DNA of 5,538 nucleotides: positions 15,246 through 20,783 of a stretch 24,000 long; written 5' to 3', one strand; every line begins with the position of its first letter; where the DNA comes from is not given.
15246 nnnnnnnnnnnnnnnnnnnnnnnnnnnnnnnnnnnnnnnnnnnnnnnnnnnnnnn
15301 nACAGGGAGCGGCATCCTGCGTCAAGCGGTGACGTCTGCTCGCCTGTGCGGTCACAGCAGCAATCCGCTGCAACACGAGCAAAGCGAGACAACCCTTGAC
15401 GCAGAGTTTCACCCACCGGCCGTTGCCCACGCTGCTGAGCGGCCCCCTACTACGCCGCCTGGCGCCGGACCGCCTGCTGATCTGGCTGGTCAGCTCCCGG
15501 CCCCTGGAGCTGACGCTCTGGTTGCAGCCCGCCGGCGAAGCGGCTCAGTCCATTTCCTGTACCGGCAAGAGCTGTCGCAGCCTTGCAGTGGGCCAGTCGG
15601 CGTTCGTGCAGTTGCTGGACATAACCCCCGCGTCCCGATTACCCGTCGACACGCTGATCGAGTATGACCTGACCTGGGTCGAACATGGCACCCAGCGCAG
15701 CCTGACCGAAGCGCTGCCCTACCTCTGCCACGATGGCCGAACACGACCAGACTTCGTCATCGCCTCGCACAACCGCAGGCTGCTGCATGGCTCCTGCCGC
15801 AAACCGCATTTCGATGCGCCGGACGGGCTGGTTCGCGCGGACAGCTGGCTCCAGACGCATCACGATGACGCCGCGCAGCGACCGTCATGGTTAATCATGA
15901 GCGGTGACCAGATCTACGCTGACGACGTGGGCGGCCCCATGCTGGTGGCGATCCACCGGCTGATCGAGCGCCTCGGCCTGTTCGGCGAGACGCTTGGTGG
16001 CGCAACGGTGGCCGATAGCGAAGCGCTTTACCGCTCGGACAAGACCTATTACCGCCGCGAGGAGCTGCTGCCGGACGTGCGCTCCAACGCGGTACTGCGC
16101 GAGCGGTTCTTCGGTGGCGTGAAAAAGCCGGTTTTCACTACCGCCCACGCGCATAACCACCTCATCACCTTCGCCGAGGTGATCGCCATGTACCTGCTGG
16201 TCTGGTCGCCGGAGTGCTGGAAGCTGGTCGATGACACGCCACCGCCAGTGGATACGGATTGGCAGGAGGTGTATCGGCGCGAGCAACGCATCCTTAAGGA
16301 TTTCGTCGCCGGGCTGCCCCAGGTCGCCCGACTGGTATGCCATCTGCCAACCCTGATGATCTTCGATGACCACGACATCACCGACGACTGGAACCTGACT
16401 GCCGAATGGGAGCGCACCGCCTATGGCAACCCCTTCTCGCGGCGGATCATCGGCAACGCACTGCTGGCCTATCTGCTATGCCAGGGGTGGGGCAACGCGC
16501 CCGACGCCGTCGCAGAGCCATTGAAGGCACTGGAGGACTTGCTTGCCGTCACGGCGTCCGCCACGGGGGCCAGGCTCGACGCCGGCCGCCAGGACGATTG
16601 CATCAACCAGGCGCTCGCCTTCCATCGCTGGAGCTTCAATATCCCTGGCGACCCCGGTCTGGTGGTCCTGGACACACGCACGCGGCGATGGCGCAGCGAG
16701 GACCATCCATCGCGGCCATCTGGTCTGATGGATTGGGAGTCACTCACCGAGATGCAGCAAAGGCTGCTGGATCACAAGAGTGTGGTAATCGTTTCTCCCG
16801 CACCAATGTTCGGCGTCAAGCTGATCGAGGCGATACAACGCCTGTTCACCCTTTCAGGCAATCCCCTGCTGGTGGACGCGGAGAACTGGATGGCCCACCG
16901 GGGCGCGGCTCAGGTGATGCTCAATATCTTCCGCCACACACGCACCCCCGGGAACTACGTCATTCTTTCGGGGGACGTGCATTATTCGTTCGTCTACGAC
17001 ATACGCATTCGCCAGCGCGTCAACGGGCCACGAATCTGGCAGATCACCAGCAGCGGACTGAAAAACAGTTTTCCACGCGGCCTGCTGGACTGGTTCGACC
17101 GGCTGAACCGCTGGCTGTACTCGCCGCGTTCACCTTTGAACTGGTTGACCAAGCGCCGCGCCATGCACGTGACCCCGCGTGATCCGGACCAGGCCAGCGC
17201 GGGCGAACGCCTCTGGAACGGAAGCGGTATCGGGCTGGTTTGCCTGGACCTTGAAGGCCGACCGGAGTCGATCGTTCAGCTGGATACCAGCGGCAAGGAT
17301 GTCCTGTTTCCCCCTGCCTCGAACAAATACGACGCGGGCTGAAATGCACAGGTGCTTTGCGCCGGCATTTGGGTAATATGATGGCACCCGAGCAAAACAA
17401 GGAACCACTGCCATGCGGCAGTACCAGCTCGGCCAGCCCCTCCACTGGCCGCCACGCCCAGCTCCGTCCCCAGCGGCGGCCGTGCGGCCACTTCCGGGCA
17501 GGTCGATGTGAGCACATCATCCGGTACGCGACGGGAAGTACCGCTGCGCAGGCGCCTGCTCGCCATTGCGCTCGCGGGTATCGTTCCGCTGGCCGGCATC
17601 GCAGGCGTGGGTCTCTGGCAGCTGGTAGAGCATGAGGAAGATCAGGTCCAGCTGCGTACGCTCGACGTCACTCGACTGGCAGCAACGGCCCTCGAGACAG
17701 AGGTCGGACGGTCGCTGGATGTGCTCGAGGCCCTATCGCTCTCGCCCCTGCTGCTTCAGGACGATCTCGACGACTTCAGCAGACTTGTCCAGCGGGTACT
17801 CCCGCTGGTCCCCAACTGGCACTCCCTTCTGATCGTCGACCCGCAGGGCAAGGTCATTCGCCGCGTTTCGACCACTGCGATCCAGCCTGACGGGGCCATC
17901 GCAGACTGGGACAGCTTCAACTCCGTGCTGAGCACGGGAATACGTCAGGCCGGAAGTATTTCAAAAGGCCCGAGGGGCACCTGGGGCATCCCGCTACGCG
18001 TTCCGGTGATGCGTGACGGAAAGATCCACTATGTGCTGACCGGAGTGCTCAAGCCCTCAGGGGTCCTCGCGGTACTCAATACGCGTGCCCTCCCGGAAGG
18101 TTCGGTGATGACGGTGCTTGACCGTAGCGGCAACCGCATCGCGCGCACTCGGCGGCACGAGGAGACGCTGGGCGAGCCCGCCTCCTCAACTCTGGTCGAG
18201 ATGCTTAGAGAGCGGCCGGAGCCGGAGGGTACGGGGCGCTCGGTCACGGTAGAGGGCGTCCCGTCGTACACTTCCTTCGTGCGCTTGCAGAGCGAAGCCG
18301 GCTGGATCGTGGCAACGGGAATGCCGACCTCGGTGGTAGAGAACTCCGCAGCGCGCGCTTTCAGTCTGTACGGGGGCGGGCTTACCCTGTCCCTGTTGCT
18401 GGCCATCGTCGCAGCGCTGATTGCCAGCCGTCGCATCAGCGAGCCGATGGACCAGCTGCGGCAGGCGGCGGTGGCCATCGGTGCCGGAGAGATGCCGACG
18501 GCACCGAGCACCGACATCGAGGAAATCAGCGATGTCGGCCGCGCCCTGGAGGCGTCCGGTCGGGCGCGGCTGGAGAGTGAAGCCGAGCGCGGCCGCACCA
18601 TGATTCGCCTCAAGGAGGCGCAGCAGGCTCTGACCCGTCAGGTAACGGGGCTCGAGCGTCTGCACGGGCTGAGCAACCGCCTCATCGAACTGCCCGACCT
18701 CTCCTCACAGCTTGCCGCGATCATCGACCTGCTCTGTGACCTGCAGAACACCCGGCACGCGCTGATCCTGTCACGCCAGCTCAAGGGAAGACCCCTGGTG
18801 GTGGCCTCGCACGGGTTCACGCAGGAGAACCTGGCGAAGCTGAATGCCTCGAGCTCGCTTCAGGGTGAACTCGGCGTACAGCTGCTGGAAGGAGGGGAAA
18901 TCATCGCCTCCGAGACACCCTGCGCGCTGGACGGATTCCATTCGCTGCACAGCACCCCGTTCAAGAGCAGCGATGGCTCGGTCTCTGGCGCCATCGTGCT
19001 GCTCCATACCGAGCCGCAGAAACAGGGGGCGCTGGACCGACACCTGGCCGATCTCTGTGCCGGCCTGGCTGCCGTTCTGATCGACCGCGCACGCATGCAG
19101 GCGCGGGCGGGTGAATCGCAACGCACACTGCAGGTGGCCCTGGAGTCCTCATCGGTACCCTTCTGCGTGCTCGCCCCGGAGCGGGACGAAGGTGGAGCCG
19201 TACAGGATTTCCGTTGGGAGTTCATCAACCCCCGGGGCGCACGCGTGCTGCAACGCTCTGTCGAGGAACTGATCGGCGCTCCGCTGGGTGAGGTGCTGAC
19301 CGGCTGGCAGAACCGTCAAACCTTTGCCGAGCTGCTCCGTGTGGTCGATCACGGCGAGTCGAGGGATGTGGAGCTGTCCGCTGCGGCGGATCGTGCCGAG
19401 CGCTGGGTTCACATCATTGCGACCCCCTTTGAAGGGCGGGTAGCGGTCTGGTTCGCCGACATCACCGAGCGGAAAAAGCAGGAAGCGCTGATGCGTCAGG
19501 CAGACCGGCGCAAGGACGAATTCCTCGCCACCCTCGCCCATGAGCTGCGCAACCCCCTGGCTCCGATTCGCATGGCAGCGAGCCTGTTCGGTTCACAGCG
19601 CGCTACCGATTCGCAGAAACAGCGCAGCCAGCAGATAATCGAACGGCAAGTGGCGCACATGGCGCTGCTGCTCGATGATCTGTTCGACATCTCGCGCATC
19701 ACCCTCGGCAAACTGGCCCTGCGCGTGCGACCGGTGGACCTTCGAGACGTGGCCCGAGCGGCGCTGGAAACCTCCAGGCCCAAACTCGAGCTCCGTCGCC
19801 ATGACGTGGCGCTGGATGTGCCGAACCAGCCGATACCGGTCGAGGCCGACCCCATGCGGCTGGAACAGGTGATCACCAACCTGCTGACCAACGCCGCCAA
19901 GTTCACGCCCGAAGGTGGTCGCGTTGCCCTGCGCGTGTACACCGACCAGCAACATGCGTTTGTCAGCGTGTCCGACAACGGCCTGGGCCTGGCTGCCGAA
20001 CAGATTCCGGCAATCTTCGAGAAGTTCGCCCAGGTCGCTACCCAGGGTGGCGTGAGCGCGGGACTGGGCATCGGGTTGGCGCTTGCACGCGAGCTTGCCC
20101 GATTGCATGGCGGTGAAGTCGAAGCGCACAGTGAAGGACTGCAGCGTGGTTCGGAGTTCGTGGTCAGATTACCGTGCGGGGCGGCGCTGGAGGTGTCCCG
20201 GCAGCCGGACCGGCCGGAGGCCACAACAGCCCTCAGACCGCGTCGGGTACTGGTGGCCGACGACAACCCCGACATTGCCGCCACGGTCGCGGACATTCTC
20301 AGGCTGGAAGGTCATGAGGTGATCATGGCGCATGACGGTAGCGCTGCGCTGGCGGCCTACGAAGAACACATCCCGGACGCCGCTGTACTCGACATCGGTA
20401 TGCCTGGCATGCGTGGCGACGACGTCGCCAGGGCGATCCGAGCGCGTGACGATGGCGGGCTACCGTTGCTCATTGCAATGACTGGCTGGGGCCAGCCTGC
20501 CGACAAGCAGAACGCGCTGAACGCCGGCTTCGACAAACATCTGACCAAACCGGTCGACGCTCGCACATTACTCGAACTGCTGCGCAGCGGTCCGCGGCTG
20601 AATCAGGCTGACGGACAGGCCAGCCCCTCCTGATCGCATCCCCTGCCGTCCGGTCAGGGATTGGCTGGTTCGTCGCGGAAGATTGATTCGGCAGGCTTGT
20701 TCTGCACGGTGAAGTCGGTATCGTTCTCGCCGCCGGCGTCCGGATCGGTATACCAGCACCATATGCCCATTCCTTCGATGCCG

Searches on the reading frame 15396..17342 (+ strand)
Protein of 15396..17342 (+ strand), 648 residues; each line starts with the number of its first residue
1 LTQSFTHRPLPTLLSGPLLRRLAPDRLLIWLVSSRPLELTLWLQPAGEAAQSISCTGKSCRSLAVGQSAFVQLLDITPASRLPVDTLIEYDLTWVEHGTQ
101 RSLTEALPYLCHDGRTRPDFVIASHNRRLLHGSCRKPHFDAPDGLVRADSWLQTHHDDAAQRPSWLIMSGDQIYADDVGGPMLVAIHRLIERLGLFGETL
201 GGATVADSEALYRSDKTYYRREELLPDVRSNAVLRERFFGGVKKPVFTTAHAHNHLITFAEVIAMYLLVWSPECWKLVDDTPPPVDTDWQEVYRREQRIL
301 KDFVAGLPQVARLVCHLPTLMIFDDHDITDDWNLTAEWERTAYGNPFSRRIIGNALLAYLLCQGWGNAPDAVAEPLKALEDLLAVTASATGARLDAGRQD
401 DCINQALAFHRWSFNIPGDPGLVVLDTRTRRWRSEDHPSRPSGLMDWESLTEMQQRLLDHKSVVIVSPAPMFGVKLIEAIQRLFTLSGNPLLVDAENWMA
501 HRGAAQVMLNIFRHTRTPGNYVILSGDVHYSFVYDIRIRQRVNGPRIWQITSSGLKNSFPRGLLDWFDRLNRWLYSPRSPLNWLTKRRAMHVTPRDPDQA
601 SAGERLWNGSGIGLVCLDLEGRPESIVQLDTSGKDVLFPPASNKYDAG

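Call 63: search_protein_families(library=pfam, proteins=[window:15396-17342:+], max_evalue=0.001)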
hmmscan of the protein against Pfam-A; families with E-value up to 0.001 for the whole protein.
window:15396-17342:+ (648 aa): 1 family
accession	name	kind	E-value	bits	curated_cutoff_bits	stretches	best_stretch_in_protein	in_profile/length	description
PF09423.15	PhoD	-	6.6e-09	35.8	27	0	491-556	227-292/343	PhoD-like phosphatase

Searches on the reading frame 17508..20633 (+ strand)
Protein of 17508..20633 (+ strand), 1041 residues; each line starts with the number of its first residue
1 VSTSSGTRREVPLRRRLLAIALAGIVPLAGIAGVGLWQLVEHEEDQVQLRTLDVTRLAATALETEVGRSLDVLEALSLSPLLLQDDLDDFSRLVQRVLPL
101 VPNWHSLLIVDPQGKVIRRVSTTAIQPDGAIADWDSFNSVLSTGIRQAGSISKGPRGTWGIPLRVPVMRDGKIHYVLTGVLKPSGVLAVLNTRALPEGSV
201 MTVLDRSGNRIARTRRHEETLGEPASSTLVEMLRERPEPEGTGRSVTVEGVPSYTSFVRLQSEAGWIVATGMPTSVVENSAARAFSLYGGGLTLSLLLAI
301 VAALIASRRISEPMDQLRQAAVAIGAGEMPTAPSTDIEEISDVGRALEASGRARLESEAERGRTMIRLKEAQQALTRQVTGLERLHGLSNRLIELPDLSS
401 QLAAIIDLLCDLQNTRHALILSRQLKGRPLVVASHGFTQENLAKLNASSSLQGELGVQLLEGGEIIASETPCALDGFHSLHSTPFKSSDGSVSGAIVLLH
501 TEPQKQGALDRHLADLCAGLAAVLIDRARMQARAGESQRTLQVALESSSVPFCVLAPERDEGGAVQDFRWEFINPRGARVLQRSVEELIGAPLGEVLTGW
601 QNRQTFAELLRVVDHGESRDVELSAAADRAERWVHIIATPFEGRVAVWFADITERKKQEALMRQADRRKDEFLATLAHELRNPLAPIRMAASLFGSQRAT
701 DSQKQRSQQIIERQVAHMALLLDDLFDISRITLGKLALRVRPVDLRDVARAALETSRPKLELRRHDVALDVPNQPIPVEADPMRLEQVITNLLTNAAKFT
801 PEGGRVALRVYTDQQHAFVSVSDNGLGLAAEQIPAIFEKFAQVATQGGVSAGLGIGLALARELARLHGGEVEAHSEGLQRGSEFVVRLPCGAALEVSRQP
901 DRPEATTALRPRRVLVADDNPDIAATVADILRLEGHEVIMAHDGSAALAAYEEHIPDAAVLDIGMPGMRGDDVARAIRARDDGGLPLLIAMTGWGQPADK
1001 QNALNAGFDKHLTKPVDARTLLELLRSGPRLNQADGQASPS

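Call 5: search_protein_families(library=pfam, proteins=[window:17508-20633:+], max_evalue=0.1)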
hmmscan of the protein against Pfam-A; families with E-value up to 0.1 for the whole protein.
window:17508-20633:+ (1041 aa): 6 families
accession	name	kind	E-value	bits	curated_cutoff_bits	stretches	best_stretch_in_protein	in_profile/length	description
PF02518.31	HATPase_c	-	2.4e-24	86.3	26.4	1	781-890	2-109/111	Histidine kinase-, DNA gyrase B-, and HSP90-like ATPase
PF00072.30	Response_reg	-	1.3e-21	77.2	30.2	1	914-1025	1-110/111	Response regulator receiver domain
PF00512.31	HisKA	-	3.5e-14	53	26.9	1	669-732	2-64/66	His Kinase A (phospho-acceptor) domain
PF08448.16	PAS_4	-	6e-10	39.8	23.1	1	567-656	14-109/110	PAS fold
PF02743.24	dCache_1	-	0.00027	21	45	1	43-244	3-223/240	Cache domain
PF13426.13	PAS_9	-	0.0011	19.7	27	1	567-654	10-103/103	PAS domain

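Call 6: search_protein_families(library=ncbifam, proteins=[window:17508-20633:+], max_evalue=0.1)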
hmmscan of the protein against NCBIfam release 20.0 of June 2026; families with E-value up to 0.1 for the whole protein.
window:17508-20633:+ (1041 aa): 152 families (the best 25 are shown)
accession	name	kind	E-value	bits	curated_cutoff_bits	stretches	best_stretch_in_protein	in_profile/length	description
TIGR02956.1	TMAO_torS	equivalog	5.8e-60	203.4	676.5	1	655-1027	450-818/967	TMAO reductase system sensor histidine kinase/response regulator TorS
NF008302.0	PRK11091.1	equivalog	5.6e-55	186.9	838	1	650-1026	264-640/779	aerobic respiration two-component sensor histidine kinase ArcB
NF011874.0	PRK15347.1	equivalog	1.3e-51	175.7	852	2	656-892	387-616/921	two component system sensor kinase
NF041880.1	EPS_EpsF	equivalog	6.4e-47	160.2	900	2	616-889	215-492/492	response regulator EpsF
NF038297.2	hybrid_HK_HrmK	equivalog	2.4e-45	155.3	725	1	662-1025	228-604/607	hybrid histidine kinase/response regulator HrmK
NF046044.1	PnpS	equivalog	2.5e-44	151.9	400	1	572-889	79-390/390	two-component system histidine kinase PnpS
NF033092.0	HK_WalK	equivalog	1.4e-43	149.4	725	2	572-890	282-594/594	cell wall metabolism sensor histidine kinase WalK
NF040691.1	MtrAB_MtrB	equivalog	1.5e-43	149.6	450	1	669-900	271-502/507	MtrAB system histidine kinase MtrB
NF008543.0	PRK11466.1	equivalog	1.8e-43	148.5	982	1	644-977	419-748/914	TMAO reductase system sensor histidine kinase/response regulator TorS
TIGR02966.1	phoR_proteo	equivalog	1.1e-42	146.3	334.2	1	571-887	29-332/333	phosphate regulon sensor histidine kinase PhoR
NF041832.1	near_NosP_CTERM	subfamily_domain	1.7e-42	145.8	400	1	664-1021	2-362/370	NahK/ErcS family hybrid sensor histidine kinase/response regulator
NF008099.0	PRK10841.1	equivalog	3.7e-42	144.1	920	2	663-891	464-691/949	two-component system sensor histidine kinase RcsC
NF008318.0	PRK11107.1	equivalog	6.4e-42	143.6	890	2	663-931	287-556/920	two-component sensor histidine kinase BarA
NF041947.1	LuxQ_Vibrio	equivalog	1.5e-41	142.2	1200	1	664-1024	467-834/843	quorum-sensing autoinducer 2 sensor kinase/phosphatase LuxQ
NF047465.1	hybrid_HK_LvrA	exception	4e-40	137.6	1200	2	663-899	196-431/819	hybrid histidine kinase/response regulator LvrA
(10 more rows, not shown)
